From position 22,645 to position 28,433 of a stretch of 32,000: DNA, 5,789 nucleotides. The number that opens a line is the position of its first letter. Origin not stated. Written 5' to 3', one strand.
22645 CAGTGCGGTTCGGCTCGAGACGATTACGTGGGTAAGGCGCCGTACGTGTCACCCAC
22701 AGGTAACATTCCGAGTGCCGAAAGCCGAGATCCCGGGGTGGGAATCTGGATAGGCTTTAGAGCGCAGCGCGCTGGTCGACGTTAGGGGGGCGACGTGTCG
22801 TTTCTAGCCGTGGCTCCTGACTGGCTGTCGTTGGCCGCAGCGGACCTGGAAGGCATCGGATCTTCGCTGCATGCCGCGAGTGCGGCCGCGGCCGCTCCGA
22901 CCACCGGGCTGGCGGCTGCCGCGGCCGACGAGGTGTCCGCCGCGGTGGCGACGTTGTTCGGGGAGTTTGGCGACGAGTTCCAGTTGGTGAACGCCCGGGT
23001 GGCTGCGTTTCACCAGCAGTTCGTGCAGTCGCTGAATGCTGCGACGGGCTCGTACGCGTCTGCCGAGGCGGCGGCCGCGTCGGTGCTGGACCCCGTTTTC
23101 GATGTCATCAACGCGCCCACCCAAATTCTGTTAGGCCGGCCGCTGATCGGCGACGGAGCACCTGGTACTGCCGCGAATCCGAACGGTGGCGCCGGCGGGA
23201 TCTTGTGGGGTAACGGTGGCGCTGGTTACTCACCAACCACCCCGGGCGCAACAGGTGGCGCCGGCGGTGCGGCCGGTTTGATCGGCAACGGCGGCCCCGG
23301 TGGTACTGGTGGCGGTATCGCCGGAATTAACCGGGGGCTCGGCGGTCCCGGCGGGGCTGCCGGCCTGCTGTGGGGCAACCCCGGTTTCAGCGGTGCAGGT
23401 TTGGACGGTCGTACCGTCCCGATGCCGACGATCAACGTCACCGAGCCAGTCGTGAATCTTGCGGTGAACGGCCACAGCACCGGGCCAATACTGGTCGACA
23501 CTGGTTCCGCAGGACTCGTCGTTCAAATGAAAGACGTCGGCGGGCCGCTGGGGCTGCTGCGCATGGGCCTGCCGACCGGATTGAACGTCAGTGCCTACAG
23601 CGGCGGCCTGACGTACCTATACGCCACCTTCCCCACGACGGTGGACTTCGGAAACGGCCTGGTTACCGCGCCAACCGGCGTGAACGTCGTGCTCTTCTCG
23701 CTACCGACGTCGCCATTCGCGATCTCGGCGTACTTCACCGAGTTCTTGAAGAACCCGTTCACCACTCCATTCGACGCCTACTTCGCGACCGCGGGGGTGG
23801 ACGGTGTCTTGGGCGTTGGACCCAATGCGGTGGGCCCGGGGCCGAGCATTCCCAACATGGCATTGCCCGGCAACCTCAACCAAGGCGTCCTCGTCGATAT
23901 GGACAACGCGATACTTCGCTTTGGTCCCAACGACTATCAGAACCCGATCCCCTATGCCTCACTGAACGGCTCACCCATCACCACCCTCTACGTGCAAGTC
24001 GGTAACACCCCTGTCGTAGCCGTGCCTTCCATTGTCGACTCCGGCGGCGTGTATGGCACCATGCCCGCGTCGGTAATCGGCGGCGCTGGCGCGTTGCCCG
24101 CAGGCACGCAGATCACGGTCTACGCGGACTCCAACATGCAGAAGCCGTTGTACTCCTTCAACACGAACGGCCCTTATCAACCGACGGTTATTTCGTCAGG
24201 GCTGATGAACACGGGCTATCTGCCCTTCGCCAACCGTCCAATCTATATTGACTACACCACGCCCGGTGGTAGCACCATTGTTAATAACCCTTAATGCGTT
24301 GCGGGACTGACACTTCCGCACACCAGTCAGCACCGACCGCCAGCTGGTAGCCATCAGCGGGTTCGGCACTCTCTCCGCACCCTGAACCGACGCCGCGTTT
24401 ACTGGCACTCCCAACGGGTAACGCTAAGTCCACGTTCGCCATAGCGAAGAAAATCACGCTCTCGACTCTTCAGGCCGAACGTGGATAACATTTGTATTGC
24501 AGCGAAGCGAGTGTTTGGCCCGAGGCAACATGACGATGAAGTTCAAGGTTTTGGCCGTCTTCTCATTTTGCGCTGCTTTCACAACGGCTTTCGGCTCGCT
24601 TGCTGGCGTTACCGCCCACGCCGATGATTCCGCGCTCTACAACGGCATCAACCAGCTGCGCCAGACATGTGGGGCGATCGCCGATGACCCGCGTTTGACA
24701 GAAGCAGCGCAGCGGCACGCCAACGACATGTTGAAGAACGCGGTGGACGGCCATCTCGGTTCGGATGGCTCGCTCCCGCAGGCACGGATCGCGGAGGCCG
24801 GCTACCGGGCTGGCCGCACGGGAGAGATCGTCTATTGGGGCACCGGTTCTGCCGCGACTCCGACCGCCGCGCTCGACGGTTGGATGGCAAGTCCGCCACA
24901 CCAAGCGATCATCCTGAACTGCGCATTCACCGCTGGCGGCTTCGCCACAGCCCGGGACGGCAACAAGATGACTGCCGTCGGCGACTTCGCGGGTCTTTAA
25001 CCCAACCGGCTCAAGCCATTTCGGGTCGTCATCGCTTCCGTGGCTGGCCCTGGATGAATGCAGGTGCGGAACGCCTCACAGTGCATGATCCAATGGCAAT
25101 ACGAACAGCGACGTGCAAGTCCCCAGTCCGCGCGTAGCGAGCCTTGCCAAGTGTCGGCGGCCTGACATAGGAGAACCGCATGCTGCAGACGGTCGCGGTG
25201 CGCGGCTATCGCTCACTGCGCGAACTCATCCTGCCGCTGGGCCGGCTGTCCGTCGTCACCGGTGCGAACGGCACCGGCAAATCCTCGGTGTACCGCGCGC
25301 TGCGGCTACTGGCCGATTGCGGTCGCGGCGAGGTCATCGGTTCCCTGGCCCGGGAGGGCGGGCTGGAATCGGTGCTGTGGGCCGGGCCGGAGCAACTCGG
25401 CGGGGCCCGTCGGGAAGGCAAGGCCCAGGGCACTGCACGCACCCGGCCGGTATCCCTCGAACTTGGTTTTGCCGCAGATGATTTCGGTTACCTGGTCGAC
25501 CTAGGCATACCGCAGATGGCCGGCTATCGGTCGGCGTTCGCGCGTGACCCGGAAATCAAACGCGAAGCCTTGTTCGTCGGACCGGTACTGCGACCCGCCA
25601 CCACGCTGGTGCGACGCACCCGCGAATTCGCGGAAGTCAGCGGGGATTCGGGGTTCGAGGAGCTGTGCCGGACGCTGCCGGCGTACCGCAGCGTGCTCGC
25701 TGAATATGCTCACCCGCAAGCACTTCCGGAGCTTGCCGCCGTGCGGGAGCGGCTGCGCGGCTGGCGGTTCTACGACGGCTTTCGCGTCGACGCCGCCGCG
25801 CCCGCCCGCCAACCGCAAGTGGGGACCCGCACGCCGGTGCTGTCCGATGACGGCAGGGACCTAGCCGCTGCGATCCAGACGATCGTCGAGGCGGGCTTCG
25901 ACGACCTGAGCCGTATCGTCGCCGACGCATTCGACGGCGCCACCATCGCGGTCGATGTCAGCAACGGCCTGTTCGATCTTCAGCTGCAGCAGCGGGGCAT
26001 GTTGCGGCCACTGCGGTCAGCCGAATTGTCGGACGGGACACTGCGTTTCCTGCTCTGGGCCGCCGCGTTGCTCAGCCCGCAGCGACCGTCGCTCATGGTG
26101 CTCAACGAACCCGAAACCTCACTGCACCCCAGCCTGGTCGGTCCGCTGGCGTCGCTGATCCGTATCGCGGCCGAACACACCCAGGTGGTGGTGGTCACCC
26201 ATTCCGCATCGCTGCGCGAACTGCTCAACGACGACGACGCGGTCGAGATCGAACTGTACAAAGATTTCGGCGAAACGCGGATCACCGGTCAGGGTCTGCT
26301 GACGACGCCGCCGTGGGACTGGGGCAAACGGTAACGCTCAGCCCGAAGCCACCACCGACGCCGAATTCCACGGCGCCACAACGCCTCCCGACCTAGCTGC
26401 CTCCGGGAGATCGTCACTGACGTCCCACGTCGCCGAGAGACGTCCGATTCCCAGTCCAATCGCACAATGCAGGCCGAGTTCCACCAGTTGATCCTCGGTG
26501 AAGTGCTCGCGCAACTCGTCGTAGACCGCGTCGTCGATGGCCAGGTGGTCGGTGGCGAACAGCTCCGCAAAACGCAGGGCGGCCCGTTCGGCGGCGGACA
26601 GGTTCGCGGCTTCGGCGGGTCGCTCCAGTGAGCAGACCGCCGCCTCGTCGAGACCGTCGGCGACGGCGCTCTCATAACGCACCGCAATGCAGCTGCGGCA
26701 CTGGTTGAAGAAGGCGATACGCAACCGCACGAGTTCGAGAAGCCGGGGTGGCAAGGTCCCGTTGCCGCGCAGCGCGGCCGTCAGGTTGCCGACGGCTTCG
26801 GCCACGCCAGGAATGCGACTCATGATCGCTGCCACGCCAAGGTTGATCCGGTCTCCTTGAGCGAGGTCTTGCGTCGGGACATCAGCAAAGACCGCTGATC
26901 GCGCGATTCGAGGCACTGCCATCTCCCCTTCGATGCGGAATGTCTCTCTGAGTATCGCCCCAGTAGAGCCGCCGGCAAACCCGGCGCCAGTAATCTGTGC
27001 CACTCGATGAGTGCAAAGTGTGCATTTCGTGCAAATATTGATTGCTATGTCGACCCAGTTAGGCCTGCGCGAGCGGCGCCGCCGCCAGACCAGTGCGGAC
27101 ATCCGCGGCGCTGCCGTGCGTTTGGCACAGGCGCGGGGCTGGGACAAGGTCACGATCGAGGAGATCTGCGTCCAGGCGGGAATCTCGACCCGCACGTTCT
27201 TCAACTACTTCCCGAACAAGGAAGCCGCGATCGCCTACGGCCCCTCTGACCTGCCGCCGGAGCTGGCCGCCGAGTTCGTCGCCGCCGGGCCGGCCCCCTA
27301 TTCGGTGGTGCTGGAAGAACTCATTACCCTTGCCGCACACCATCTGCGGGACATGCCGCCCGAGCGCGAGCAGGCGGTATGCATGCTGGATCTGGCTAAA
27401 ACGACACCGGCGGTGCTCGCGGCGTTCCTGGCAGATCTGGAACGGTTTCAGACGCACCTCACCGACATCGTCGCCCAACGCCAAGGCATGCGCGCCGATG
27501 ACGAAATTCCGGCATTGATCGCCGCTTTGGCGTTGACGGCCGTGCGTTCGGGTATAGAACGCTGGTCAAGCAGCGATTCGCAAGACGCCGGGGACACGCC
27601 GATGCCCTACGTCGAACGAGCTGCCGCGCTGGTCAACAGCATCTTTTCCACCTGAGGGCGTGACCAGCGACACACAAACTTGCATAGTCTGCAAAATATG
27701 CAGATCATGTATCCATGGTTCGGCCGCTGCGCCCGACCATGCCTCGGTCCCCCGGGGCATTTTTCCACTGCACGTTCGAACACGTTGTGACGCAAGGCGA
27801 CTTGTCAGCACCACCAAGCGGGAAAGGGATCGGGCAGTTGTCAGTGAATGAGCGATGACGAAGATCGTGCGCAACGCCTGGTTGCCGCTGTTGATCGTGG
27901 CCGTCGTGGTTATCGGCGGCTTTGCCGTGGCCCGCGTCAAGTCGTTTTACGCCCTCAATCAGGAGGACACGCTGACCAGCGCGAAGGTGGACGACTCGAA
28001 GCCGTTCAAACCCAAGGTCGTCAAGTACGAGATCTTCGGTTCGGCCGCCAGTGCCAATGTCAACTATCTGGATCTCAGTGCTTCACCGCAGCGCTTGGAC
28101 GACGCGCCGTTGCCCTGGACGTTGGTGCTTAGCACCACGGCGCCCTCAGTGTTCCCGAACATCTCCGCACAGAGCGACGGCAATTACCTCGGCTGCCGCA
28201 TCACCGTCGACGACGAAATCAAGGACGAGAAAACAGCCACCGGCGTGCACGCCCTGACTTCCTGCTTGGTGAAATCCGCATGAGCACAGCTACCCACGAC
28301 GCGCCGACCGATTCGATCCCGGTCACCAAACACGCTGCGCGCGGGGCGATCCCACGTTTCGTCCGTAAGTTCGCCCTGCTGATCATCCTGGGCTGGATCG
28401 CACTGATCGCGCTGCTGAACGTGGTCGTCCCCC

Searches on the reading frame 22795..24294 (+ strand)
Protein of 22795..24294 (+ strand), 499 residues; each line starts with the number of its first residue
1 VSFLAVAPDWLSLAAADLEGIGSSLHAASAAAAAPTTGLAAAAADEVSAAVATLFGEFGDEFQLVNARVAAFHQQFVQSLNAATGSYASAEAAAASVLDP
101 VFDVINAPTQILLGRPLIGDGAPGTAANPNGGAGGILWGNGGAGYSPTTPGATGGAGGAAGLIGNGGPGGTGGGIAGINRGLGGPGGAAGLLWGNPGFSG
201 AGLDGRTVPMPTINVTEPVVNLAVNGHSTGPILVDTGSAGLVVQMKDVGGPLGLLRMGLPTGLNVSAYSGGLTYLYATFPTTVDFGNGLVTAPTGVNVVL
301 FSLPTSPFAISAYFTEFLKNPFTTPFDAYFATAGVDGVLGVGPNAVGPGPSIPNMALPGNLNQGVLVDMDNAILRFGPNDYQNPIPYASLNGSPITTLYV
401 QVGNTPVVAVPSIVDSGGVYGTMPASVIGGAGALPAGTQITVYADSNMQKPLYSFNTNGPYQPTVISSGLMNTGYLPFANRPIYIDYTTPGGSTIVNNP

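Call 37: search_protein_families(library=pfam, proteins=[window:22795-24294:+])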
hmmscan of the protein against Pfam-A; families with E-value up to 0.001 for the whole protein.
window:22795-24294:+ (499 aa): 3 families
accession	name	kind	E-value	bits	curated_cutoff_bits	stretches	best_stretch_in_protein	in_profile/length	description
PF20729.2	PE-PGRS_C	-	8.1e-100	334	33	1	207-494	2-264/265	PE-PGRS C-terminal aspartyl peptidase-like domain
PF00934.25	PE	-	8e-31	106.6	22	1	4-94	1-91/91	PE family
PF21526.2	PGRS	-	1.2e-11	45.3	27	1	118-192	1-73/73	PGRS repeats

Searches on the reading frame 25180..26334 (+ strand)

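Call 37: search_protein_families(library=pfam, proteins=[window:25180-26334:+])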
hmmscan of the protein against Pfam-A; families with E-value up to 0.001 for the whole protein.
window:25180-26334:+ (384 aa): 4 families
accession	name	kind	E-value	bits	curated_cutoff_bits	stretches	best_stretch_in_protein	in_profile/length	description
PF13304.12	AAA_21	-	1.7e-31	110.8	27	1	24-345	2-302/304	AAA domain, putative AbiEii toxin, Type IV TA system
PF13175.12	AAA_15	-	1e-12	48.8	32.1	1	1-46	1-48/374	AAA ATPase domain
PF02463.25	SMC_N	-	9.7e-09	35.4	40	1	1-42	1-45/220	RecF/RecN/SMC N terminal domain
PF11398.14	DUF2813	-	1.4e-05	25.1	21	0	2-44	3-45/372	Protein of unknown function (DUF2813)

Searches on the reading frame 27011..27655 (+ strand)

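Call 37: search_protein_families(library=pfam, proteins=[window:27011-27655:+])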
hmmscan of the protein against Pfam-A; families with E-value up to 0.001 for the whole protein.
window:27011-27655:+ (214 aa): 2 families
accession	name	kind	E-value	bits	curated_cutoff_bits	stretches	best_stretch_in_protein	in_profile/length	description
PF00440.29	TetR_N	-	8.6e-12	45.1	24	1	33-72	3-42/47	Bacterial regulatory proteins, tetR family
PF17754.6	TetR_C_14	-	9e-11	42.1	22.7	1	115-193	17-96/112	MftR C-terminal domain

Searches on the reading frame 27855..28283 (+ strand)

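Call 37: search_protein_families(library=pfam, proteins=[window:27855-28283:+])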
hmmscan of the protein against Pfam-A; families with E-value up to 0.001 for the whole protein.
window:27855-28283:+ (142 aa): 1 family
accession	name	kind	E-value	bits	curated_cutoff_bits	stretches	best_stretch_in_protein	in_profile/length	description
PF05423.18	Mycobact_memb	-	4.8e-53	179.3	21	1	6-142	2-139/139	Mycobacterium membrane protein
